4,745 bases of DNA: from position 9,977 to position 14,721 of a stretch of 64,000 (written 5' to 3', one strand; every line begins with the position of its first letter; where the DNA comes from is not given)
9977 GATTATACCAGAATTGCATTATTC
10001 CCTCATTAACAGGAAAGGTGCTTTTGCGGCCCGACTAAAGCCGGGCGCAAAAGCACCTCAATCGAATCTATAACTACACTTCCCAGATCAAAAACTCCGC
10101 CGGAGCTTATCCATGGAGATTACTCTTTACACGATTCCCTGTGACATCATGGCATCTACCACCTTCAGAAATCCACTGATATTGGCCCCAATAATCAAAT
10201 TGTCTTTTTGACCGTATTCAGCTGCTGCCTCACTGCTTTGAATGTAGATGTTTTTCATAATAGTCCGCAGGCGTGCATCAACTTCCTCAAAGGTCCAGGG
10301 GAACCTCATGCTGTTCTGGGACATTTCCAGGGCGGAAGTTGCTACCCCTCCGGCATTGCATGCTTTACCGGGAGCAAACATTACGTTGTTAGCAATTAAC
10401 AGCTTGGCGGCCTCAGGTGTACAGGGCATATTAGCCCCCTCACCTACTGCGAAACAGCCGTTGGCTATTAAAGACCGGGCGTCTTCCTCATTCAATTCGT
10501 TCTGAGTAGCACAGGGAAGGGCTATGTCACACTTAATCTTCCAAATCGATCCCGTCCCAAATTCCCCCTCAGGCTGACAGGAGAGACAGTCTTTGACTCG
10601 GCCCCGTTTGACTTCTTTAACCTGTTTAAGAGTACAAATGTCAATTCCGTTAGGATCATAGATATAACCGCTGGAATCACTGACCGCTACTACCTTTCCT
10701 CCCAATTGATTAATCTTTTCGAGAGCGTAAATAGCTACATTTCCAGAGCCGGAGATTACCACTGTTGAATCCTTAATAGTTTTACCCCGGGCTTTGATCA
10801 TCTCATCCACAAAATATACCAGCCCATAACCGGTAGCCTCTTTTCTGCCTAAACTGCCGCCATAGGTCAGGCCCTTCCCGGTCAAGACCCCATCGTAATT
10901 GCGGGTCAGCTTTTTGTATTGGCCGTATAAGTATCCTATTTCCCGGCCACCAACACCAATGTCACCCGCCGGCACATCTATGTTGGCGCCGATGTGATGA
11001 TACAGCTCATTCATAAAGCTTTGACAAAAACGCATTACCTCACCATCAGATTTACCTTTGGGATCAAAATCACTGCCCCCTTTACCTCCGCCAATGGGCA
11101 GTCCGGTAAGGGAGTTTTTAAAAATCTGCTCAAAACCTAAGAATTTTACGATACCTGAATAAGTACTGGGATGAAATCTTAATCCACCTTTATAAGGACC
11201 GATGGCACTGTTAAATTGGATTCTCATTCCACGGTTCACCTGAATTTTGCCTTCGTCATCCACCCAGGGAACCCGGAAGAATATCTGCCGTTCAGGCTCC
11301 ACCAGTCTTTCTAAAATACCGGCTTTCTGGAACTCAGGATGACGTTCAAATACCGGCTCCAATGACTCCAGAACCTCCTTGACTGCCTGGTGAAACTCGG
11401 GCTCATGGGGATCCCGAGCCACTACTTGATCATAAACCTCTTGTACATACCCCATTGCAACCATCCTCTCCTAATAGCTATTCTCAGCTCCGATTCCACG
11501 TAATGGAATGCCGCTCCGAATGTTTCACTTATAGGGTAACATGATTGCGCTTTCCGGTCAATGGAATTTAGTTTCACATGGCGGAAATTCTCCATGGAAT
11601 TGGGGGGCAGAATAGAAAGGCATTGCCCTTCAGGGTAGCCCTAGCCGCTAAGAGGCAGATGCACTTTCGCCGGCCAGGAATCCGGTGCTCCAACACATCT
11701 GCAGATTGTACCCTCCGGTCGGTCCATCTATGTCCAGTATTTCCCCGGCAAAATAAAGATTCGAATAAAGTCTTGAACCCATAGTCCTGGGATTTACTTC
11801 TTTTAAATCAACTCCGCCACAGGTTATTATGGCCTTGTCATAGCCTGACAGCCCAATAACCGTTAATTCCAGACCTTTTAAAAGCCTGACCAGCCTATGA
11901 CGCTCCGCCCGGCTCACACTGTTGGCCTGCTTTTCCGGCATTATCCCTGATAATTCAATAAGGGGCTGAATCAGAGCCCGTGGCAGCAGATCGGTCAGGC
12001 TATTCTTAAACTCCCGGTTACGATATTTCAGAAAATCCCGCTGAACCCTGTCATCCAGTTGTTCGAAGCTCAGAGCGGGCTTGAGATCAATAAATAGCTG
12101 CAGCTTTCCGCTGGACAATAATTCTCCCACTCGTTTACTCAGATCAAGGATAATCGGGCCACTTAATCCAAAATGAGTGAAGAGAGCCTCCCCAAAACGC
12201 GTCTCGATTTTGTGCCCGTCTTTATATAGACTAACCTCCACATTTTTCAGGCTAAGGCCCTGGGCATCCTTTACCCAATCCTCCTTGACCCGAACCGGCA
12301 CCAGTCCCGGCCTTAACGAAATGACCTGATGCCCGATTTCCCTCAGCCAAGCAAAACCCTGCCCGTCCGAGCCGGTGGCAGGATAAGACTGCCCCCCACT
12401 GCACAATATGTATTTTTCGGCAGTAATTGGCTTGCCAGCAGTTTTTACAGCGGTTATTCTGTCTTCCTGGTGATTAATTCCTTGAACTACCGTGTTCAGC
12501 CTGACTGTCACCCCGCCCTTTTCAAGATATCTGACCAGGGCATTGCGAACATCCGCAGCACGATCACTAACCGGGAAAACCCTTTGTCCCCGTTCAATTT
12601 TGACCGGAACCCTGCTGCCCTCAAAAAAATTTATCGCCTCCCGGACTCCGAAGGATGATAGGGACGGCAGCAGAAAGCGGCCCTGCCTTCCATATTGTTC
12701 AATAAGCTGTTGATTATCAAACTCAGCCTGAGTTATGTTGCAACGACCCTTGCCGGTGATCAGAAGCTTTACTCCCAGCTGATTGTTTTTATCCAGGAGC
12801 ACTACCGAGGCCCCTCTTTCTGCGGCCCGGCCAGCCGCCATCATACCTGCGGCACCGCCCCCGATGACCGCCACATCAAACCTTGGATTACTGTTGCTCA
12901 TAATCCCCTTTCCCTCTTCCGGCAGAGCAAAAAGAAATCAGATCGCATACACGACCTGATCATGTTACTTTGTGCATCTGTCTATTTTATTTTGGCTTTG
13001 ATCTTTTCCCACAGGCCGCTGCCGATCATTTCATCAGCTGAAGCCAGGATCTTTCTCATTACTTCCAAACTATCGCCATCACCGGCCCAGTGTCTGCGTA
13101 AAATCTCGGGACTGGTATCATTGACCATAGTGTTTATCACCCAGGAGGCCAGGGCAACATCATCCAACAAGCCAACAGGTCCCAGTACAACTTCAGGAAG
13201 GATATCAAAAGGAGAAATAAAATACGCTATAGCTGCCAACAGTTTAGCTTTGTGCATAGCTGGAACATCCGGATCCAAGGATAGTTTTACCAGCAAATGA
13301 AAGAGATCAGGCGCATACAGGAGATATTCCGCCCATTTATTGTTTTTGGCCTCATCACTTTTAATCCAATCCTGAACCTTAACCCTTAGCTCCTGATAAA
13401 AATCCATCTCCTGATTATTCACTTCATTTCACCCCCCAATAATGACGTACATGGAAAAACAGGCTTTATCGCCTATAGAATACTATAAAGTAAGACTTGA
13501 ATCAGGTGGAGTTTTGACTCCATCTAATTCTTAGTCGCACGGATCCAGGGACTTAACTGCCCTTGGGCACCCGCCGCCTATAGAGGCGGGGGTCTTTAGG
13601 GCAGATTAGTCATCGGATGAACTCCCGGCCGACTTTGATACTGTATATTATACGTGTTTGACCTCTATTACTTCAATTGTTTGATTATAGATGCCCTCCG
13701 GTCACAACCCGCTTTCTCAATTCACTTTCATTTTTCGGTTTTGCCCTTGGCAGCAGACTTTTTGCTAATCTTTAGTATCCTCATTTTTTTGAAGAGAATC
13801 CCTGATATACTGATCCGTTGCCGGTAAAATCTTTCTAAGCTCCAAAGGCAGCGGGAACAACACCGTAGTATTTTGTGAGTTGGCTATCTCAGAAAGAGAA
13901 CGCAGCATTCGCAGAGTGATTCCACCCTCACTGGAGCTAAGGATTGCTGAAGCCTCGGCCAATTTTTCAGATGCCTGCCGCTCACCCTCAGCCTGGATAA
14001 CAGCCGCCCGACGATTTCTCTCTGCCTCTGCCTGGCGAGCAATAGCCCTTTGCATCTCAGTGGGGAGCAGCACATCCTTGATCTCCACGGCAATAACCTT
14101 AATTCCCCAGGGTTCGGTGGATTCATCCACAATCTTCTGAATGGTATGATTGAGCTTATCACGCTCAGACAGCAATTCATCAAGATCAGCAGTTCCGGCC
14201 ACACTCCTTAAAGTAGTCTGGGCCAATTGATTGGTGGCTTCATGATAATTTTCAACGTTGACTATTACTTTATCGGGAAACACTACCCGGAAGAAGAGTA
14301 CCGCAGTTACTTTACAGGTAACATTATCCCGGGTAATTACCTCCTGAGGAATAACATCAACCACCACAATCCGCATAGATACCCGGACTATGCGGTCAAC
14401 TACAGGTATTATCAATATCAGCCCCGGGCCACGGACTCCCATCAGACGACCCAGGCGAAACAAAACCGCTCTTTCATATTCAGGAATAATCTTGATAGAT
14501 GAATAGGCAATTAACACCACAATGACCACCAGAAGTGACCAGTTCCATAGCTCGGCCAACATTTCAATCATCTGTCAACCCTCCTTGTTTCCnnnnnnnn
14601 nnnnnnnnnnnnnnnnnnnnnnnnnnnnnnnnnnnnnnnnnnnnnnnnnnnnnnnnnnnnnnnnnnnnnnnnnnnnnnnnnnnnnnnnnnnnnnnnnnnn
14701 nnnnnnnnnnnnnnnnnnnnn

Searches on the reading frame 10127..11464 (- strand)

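Call 67: search_protein_families(library=pfam, proteins=[window:10127-11464:-], max_evalue=0.00001)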
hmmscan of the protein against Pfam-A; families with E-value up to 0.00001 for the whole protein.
window:10127-11464:- (445 aa): 2 families
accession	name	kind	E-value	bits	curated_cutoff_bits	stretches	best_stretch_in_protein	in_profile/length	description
PF00208.27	ELFV_dehydrog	-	1.9e-90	303.2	23.4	1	202-443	1-241/241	Glutamate/Leucine/Phenylalanine/Valine dehydrogenase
PF02812.23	ELFV_dehydrog_N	-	3.5e-50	169.5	25.3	1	57-185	1-129/129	Glu/Leu/Phe/Val dehydrogenase, dimerisation domain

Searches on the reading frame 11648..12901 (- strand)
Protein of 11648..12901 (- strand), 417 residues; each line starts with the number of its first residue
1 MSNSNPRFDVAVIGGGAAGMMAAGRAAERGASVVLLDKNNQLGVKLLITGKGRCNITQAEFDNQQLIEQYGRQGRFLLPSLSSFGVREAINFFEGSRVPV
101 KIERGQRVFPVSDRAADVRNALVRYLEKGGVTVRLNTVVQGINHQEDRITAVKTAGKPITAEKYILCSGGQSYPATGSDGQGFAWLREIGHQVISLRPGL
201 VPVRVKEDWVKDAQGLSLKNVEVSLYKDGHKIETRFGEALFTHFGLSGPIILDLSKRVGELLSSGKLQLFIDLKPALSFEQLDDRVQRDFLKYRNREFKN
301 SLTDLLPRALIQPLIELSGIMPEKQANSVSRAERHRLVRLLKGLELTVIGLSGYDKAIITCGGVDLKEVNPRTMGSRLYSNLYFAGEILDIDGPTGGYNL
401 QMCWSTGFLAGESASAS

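Call 67: search_protein_families(library=pfam, proteins=[window:11648-12901:-], max_evalue=0.00001)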
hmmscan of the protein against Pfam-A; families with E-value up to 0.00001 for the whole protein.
window:11648-12901:- (417 aa): 11 families
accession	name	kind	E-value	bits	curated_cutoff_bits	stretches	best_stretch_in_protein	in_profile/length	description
PF03486.20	HI0933_like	-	1.1e-82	277.6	50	1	9-412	2-243/244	HI0933-like protein Rossmann domain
PF22780.1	HI0933_like_1st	-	1.8e-39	135.6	27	1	197-359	1-165/165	HI0933-like protein barrel and H2TH domain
PF01266.30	DAO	-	1.1e-14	55.2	27.9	2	9-43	1-35/353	FAD dependent oxidoreductase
PF07992.20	Pyr_redox_2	-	2.2e-12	47.5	26.1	0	8-49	1-43/291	Pyridine nucleotide-disulphide oxidoreductase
PF12831.13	FAD_oxidored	-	1.1e-11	45.1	27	1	9-169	1-145/416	FAD dependent oxidoreductase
PF00070.33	Pyr_redox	-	3.6e-09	37.4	22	0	102-154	28-79/82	Pyridine nucleotide-disulphide oxidoreductase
PF01134.28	GIDA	-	3.6e-09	36.6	22.1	0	9-39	1-31/391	Glucose inhibited division protein A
PF00890.30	FAD_binding_2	-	5.9e-07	29.5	20.4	1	9-44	1-36/414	FAD binding domain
PF01494.25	FAD_binding_3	-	9.6e-07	28.8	22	1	8-157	2-141/349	FAD binding domain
PF13450.12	NAD_binding_8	-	2e-06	28.4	21.9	1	12-43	1-32/68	NAD(P)-binding Rossmann-like domain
PF13738.12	Pyr_redox_3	-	7.1e-06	25.9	30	0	66-175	35-139/305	Pyridine nucleotide-disulphide oxidoreductase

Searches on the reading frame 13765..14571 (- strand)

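Call 67: search_protein_families(library=pfam, proteins=[window:13765-14571:-], max_evalue=0.00001)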
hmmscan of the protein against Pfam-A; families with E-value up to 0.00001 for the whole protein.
window:13765-14571:- (268 aa): 1 family
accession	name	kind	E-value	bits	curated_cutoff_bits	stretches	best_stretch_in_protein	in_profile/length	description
PF01145.31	Band_7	-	2.3e-39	135.7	23.6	1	27-197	1-175/176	SPFH domain / Band 7 family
